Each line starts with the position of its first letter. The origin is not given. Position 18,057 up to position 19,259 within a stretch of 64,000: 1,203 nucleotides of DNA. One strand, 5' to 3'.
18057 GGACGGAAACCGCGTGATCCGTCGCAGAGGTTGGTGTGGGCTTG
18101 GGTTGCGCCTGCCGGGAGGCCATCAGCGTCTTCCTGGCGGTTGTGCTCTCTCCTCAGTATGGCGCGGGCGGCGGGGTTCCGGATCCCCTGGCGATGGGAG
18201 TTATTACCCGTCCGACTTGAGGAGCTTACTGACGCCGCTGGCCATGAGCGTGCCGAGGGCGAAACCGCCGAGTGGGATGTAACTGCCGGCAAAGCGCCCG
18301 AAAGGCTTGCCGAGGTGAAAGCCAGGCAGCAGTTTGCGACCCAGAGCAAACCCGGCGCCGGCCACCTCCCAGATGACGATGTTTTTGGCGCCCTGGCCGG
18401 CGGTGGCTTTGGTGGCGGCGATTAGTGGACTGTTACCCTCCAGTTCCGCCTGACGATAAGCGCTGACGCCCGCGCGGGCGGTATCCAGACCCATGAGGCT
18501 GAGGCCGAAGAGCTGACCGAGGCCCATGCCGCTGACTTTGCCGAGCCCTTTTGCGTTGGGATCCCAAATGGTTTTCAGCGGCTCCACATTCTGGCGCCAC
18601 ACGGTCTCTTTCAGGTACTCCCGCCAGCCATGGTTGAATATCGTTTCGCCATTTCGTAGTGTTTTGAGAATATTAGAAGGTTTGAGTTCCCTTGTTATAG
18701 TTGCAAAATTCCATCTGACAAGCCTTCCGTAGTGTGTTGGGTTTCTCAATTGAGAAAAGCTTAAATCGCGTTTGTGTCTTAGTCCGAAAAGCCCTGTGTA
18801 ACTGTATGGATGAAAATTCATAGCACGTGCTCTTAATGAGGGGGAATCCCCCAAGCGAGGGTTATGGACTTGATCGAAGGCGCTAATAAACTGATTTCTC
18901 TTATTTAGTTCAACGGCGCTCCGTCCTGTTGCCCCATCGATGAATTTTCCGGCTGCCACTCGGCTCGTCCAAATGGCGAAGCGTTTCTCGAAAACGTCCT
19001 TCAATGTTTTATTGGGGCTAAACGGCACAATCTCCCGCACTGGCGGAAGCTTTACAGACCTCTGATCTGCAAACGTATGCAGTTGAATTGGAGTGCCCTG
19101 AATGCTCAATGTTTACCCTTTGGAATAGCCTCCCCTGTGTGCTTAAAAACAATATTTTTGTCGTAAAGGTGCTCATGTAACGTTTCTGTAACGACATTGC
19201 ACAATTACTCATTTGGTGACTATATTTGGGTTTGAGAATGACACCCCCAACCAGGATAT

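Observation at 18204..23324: Two divergent paralogs with near-identical 3' halves form a ~460-bp inverted repeat around a 3.3-kb low-GC cassette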

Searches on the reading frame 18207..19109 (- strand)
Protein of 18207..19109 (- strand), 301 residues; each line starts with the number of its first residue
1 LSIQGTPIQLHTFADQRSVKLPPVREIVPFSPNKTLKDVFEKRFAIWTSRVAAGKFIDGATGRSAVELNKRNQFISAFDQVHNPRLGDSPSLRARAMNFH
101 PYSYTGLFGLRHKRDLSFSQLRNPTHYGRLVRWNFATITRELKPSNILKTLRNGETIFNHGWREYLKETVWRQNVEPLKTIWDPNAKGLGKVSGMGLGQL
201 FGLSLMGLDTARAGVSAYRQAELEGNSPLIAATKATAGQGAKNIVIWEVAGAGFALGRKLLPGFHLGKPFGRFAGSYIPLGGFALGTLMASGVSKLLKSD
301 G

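Call 7: search_protein_families(library=pfam, proteins=[window:18207-19109:-], max_evalue=1)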
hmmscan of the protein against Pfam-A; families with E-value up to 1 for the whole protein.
window:18207-19109:- (301 aa): 0 families

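Call 8: search_protein_families(library=ncbifam, proteins=[window:18207-19109:-], max_evalue=1)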
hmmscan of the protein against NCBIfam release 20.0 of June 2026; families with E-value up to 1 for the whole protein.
window:18207-19109:- (301 aa): 0 families

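Call 10: find_homologous_proteins(query=window:18207-19109:-)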
Query window:18207-19109:- (301 aa): 1 proteins with E <= 0.001 among 3658 candidates.
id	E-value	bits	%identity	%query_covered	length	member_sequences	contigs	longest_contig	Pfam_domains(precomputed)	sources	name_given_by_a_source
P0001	4.8e-88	314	49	93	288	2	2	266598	-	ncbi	ncbi:MAG: hypothetical protein AB7P76_08225 [Candidatus Melainabacteria bacterium]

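Call 12: find_encoding_contigs(protein=P0001, flank=10000)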
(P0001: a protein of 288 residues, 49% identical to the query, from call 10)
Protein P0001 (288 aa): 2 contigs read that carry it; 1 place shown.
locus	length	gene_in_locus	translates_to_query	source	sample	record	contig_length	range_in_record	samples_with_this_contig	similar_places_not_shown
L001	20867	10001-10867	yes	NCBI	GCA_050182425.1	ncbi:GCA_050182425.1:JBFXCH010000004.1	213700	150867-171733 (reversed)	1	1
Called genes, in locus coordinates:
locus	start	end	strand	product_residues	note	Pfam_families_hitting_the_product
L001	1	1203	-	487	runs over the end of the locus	PF02934:GatB_N, PF02637:GatB_Yqey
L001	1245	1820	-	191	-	PF00300:His_Phos_1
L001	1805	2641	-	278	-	PF02654:CobS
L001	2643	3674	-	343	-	PF02277:DBI_PRT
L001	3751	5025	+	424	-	-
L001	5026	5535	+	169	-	-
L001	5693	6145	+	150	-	-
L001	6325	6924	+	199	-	PF03352:Adenine_glyco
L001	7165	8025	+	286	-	PF02811:PHP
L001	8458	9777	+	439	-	PF13730:HTH_36 (faint), PF14394:DUF4423 (faint), PF00392:GntR (weak), PF14502:HTH_41 (weak), PF00392:GntR, PF14502:HTH_41 (weak), PF00392:GntR, PF14502:HTH_41 (weak), +11 more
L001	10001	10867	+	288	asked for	-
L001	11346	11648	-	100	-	PF13499:EF-hand_7, PF00036:EF-hand_1 (faint), PF13405:EF-hand_6 (faint), PF13202:EF-hand_5 (faint)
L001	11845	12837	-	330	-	PF02775:TPP_enzyme_C, PF12367:PFO_beta_C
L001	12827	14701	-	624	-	PF01558:POR, PF01855:POR_N, PF17147:PFOR_II (weak)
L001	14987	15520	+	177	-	-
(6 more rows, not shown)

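Call 14: find_related_loci(query=A2, collection=genome_contigs, flank=10000)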
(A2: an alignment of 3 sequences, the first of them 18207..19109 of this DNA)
Query A2 (301 aa) in genome_contigs; peptide patterns used: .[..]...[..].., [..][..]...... (x = any residue, [..] = any of these).
100 stretches matched a pattern, but none encodes a relative of the query by tblastn (E <= 1e-3).

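Call 15: list_cluster_members(proteins=[window:18207-19109:-, window:22419-23321:+, window:20984-22027:+, window:23678-25102:+, window:15511-18123:-, window:19596-19871:-, window:20004-20171:-, window:20322-20564:-, window:1193-1954:-, window:30642-33377:+])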
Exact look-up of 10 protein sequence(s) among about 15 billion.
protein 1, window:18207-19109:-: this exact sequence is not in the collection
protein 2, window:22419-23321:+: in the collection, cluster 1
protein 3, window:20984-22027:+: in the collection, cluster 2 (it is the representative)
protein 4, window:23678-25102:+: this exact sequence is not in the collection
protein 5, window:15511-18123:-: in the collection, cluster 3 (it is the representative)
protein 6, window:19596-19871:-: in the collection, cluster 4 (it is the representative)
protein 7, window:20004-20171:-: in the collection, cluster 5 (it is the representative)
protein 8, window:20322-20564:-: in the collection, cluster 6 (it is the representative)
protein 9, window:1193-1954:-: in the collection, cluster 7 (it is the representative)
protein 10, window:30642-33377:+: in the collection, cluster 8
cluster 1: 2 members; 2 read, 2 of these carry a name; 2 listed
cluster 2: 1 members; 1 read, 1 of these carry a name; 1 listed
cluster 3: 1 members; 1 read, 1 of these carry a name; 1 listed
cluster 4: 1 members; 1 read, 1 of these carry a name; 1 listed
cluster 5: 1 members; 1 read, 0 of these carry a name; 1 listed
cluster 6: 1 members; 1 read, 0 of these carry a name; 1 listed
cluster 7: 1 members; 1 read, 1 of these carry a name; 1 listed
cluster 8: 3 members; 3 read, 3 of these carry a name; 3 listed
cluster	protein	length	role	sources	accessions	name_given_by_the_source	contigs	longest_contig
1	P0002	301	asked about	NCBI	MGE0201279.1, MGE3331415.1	MAG: hypothetical protein AB7P76_09950 [Candidatus Melainabacteria bacterium]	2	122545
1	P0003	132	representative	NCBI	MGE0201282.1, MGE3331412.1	MAG: hypothetical protein AB7P76_09965 [Candidatus Melainabacteria bacterium]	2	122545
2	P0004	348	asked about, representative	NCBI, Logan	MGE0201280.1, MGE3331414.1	MAG: Flp family type IVb pilin [Candidatus Melainabacteria bacterium]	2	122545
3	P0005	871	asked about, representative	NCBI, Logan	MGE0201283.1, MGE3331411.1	MAG: CHASE2 domain-containing protein [Candidatus Melainabacteria bacterium]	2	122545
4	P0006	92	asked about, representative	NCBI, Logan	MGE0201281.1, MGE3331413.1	MAG: hypothetical protein AB7P76_09960 [Candidatus Melainabacteria bacterium]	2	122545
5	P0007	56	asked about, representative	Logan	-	-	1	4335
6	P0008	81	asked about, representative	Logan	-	-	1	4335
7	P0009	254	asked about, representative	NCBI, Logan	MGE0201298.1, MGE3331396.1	MAG: hypothetical protein AB7P76_10045 [Candidatus Melainabacteria bacterium]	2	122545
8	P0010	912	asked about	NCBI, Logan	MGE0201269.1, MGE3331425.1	MAG: hypothetical protein AB7P76_09900 [Candidatus Melainabacteria bacterium]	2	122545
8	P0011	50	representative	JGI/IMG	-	hypothetical protein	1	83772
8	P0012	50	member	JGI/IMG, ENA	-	hypothetical protein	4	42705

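Call 21: search_protein_representatives(alignment_id=A2)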
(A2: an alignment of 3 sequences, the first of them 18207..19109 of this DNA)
Query: 3 sequences, 301 profile positions. Proteins with E-value up to 0.001 (for the whole library): 51; up to 1e-10: 16; up to 1e-30: 4. The best 51 are listed.
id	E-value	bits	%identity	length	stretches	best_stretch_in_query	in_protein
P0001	1.5e-160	549.9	-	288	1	20-301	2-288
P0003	3.2e-76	273.0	-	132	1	170-301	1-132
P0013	1.1e-59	218.7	-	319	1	17-301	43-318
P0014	4.1e-56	207.0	-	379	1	22-299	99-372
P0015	7.2e-22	94.5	-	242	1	100-264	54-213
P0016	8.6e-22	94.3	-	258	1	100-265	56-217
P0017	4.1e-21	92.0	-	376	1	36-295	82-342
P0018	4.8e-20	88.5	-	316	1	99-296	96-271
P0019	1.9e-17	80.0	-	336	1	100-265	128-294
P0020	3.4e-16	75.9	-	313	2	163-295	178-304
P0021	2.1e-13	66.7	-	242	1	102-297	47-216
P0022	6.7e-13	65.1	-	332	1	99-272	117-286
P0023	6.1e-12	61.9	-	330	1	124-263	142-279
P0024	1.7e-11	60.4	-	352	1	100-289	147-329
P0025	3.4e-11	59.5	-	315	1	162-262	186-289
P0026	4.0e-11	59.2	-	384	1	154-298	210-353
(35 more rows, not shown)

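Call 24: find_homologous_proteins(query=A3, max_evalue=0.001)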
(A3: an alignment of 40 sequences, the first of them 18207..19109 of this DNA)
Query A3 (40 sequences) (301 aa, profile of the alignment): 3 proteins with E <= 0.001 among 8000 candidates.
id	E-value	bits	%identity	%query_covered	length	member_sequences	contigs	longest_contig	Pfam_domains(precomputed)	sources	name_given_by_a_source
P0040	2.1e-79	285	27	68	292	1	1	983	-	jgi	-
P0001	6.2e-66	241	49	93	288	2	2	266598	-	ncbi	ncbi:MAG: hypothetical protein AB7P76_08225 [Candidatus Melainabacteria bacterium]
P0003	4.4e-32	130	99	44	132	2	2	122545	-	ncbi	ncbi:MAG: hypothetical protein AB7P76_09965 [Candidatus Melainabacteria bacterium]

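Call 25: find_encoding_contigs(protein=P0013, flank=10000)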
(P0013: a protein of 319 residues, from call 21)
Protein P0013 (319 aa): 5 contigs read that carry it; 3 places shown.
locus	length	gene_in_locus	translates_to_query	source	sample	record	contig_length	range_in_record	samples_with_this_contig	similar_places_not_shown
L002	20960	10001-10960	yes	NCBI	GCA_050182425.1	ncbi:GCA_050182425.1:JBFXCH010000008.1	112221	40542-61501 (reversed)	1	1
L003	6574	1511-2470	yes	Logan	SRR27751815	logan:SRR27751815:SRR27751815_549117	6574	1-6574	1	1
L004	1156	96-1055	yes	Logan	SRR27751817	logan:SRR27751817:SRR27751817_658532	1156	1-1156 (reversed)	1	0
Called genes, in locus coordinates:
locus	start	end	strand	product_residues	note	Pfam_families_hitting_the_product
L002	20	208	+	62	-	PF01361:Tautomerase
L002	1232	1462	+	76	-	PF19883:DUF6356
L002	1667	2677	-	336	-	PF00126:HTH_1, PF03466:LysR_substrate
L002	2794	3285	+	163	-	PF02915:Rubrerythrin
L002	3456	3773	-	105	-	-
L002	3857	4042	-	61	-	-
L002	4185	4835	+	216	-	PF00440:TetR_N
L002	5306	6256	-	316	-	PF14338:Mrr_N, PF04471:Mrr_cat, PF22722:NA-iREase1, PF13156:Mrr_cat_2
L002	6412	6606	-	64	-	-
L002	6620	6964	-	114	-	PF13451:zf_Tbcl, PF23477:zf_Tbcl_2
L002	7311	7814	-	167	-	PF00210:Ferritin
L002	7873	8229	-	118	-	PF04020:Phage_holin_4_2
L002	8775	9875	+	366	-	PF13480:Acetyltransf_6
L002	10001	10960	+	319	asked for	-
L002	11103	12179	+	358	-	PF13480:Acetyltransf_6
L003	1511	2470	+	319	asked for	-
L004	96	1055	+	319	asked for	-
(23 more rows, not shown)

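Call 26: list_cluster_members(proteins=[P0013, P0014, P0015, P0016, P0017, P0018, P0019, P0020, P0022, P0026])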
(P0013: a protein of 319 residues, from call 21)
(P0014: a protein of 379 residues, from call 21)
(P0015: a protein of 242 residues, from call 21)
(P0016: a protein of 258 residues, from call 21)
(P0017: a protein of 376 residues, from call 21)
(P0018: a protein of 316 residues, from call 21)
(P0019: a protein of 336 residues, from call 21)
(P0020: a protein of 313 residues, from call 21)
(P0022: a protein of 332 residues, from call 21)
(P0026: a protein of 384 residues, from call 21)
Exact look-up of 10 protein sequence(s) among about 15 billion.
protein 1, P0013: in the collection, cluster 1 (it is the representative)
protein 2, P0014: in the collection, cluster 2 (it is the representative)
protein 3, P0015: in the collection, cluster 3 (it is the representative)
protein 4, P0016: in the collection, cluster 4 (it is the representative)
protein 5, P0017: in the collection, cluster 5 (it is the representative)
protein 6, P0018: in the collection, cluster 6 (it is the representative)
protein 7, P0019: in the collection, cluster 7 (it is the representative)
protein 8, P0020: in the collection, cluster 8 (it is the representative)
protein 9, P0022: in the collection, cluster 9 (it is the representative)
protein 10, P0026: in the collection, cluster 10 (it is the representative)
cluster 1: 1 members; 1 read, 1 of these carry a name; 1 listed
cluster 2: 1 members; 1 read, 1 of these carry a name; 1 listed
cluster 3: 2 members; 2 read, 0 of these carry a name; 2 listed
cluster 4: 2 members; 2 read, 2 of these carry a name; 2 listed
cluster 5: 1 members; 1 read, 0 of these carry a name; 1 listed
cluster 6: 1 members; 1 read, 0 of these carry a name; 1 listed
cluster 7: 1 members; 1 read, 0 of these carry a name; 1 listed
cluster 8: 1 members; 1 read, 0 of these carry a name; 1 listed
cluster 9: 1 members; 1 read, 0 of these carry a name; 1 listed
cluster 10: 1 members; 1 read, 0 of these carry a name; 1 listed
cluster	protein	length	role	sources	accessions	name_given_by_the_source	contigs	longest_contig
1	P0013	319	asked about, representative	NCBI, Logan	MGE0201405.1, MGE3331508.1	MAG: hypothetical protein AB7P76_10605 [Candidatus Melainabacteria bacterium]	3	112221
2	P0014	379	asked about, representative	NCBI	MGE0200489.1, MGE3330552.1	MAG: hypothetical protein AB7P76_05935 [Candidatus Melainabacteria bacterium]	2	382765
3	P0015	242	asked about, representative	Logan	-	-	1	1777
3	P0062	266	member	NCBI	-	-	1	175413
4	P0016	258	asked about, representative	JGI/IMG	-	hypothetical protein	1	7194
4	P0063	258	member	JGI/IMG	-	hypothetical protein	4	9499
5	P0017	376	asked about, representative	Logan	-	-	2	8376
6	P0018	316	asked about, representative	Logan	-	-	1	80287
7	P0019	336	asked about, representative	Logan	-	-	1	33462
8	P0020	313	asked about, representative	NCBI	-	-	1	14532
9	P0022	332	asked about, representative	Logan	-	-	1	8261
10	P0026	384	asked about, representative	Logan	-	-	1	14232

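Call 27: find_encoding_contigs(protein=P0018, flank=8000, max_places=2)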
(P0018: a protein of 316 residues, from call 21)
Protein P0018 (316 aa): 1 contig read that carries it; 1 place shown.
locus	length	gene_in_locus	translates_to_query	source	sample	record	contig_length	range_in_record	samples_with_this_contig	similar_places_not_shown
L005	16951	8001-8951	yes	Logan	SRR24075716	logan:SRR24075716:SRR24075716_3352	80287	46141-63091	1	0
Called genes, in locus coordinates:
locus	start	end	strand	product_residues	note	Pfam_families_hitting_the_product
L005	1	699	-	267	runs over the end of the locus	PF13144:ChapFlgA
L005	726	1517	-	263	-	PF00460:Flg_bb_rod, PF22692:LlgE_F_G_D1, PF06429:Flg_bbr_C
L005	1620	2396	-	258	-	PF00460:Flg_bb_rod (weak), PF22692:LlgE_F_G_D1, PF06429:Flg_bbr_C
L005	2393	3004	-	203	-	PF01464:SLT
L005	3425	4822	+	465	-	-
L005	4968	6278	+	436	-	PF00375:SDF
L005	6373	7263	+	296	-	PF00763:THF_DHG_CYH, PF02882:THF_DHG_CYH_C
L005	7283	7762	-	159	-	-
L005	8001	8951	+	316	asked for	-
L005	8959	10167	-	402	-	PF00108:Thiolase_N, PF02803:Thiolase_C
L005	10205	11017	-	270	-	PF00725:3HCDH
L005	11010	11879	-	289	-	PF01210:NAD_Gly3P_dh_N (weak), PF02737:3HCDH_N, PF03446:NAD_binding_2 (weak), PF03721:UDPG_MGDP_dh_N (faint), PF00725:3HCDH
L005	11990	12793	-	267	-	PF05138:PaaA_PaaC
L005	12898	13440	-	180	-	-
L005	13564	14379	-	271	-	PF00378:ECH_1, PF16113:ECH_2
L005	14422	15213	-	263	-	PF00378:ECH_1, PF16113:ECH_2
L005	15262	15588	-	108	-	PF07110:EthD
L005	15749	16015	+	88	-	-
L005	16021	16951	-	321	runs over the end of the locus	-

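Call 28: find_encoding_contigs(protein=P0019, flank=8000, max_places=2)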
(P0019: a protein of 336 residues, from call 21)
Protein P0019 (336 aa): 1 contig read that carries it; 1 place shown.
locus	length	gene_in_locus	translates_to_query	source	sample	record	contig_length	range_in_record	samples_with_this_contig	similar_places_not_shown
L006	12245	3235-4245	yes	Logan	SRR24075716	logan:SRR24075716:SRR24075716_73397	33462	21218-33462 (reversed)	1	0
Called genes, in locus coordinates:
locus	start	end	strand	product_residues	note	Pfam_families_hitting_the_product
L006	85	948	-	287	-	PF00106:adh_short, PF08659:KR (weak), PF08643:DUF1776, PF13561:adh_short_C2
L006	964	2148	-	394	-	-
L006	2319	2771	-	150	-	PF00293:NUDIX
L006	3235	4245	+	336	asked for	-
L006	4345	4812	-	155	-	-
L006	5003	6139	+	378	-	PF02350:Epimerase_2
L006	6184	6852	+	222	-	-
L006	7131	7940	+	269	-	-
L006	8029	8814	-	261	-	-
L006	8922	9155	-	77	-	PF01722:BolA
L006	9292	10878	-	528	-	PF00324:AA_permease, PF13520:AA_permease_2, PF13906:AA_permease_C (weak)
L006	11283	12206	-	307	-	-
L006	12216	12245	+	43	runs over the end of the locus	-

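Call 29: find_encoding_contigs(protein=P0062, flank=8000, max_places=2)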
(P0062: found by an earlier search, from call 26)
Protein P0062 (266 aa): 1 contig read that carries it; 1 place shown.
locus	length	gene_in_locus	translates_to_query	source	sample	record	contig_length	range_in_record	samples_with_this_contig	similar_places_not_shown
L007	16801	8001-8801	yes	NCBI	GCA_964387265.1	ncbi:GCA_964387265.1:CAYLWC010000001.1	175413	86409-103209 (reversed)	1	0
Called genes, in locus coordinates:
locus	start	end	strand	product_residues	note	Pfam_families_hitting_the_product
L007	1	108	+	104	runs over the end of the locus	PF00588:SpoU_methylase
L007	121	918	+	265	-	PF04784:DUF547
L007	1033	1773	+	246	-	PF00027:cNMP_binding, PF13545:HTH_Crp_2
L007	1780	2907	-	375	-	PF00248:Aldo_ket_red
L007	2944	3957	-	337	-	PF00578:AhpC-TSA, PF08534:Redoxin, PF13905:Thioredoxin_8 (weak), PF17991:Thioredoxin_10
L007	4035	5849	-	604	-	PF13748:ABC_membrane_3 (weak), PF00664:ABC_membrane, PF00005:ABC_tran, PF02463:SMC_N (faint), PF13191:AAA_16 (weak)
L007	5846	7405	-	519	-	PF00664:ABC_membrane, PF00005:ABC_tran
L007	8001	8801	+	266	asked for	-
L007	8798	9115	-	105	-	-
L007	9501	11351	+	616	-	PF01558:POR, PF01855:POR_N, PF02780:Transketolase_C (weak), PF17147:PFOR_II (weak)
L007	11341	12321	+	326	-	PF02775:TPP_enzyme_C, PF12367:PFO_beta_C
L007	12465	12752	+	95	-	-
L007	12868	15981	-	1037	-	PF08471:Ribonuc_red_2_N, PF02867:Ribonuc_red_lgC, PF12637:TSCPD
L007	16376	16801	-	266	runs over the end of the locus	PF01311:Bac_export_1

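Call 31: search_solved_structures(query=A3, max_evalue=10)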
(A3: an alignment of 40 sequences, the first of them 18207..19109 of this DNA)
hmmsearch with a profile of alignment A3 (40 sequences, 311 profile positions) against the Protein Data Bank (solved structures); distinct sequences matched with E-value up to 10: 7.
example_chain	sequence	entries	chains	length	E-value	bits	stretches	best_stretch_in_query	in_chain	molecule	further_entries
6xu6_CZ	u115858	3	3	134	0.65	12.6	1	78-147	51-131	60S ribosomal protein L27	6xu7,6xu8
4v6w_CZ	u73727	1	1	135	0.67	12.5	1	78-147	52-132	60S ribosomal protein L27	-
9irc_B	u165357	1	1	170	1.2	11.7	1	120-170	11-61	TLR adapter interacting with SLC15A4 on the lysosome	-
4h32_B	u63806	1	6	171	1.4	11.5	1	56-131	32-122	Hemagglutinin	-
9srx_K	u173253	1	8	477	3.7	10.1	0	248-272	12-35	PTS system glucose-specific EIICB component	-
9hnp_B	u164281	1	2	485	3.8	10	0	248-272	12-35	PTS system glucose-specific EIICB component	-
8qsr_A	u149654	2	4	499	3.9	10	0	248-272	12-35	PTS system glucose-specific EIICB component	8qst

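Call 32: search_protein_families(library=pfam, alignment_id=A3, max_evalue=0.1)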
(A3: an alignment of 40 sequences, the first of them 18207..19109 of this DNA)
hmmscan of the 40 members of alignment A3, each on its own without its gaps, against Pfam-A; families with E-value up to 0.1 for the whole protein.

A. member 1, window:18207-19109:- (301 aa): 0 families

B. families by the number of members that match (of 40 scanned): 8 families
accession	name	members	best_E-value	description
PF11981.13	DUF3482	2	0.031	Domain of unknown function (DUF3482)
PF14019.11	DUF4235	1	0.002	Protein of unknown function (DUF4235)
PF07924.16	NuiA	1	0.014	Nuclease A inhibitor-like protein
PF17535.7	DUF5454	1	0.015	Family of unknown function (DUF5454)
PF17316.7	Perilipin_2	1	0.023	Perilipin protein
PF06897.17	DUF1269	1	0.045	Protein of unknown function (DUF1269)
PF09948.15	PpoB2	1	0.046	Copper chaperone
PF14097.11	SpoVAE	1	0.077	Stage V sporulation protein AE1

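Call 39: predict_structure(alignment_id=A3)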
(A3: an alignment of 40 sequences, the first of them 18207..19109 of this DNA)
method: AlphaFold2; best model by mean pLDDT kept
length: 301 residues; sequences in the alignment: 40
mean_pLDDT: 80.6   pTM: 0.72
mean pLDDT of the five models: 80.6, 79.3, 77.5, 75.6, 74.3
residues with pLDDT >= 90: 109; 70-90: 138; 50-70: 28; < 50: 26
segments of 3 or more residues with pLDDT < 50: 1-16, 24-29
pLDDT, mean of each block of 10 residues (from residue 1): 43 46 49 73 77 76 75 75 76 66 85 86 96 93 94 85 84 83 86 81 87 93 95 93 91 94 87 77 93 84 44
secondary structure, 60 per line:
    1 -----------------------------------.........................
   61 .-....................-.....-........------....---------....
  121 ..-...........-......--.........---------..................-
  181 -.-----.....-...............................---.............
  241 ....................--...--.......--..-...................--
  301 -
elements in order: H36-61 H63-82 H84-88 H90-97 H104-107 H118-122 H124-134 H136-141 H144-152 H162-179 H188-191 H194-224 H228-260 E263-265 H268-274 H280-298

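Call 44: find_encoding_contigs(protein=P0014, flank=8000, max_places=2)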
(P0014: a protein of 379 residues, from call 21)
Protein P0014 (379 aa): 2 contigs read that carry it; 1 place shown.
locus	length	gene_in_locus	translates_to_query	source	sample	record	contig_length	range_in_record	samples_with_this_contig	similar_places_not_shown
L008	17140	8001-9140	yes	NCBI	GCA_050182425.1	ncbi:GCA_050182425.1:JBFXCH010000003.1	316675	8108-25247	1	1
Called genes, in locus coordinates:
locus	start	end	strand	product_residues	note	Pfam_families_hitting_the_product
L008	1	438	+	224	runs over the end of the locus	PF13507:GATase_5, PF07685:GATase_3, PF01965:DJ-1_PfpI (weak)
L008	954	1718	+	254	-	-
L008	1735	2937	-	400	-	PF02771:Acyl-CoA_dh_N, PF02770:Acyl-CoA_dh_M, PF00441:Acyl-CoA_dh_1, PF08028:Acyl-CoA_dh_2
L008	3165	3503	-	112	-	PF04480:DUF559, PF18741:MTES_1575 (weak)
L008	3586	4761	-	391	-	PF04551:GcpE, PF26540:GcpE_C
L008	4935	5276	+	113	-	-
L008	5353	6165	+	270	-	-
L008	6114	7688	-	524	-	PF02872:5_nucleotid_C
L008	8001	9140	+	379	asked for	-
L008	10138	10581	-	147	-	PF00571:CBS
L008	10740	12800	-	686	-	PF01590:GAF, PF13185:GAF_2 (weak), PF13492:GAF_3 (faint), PF01590:GAF, PF13185:GAF_2, PF00512:HisKA, PF02518:HATPase_c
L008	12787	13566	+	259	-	PF01121:CoaE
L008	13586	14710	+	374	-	-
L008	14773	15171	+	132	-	-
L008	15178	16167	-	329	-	PF01509:TruB_N, PF16198:TruB_C_2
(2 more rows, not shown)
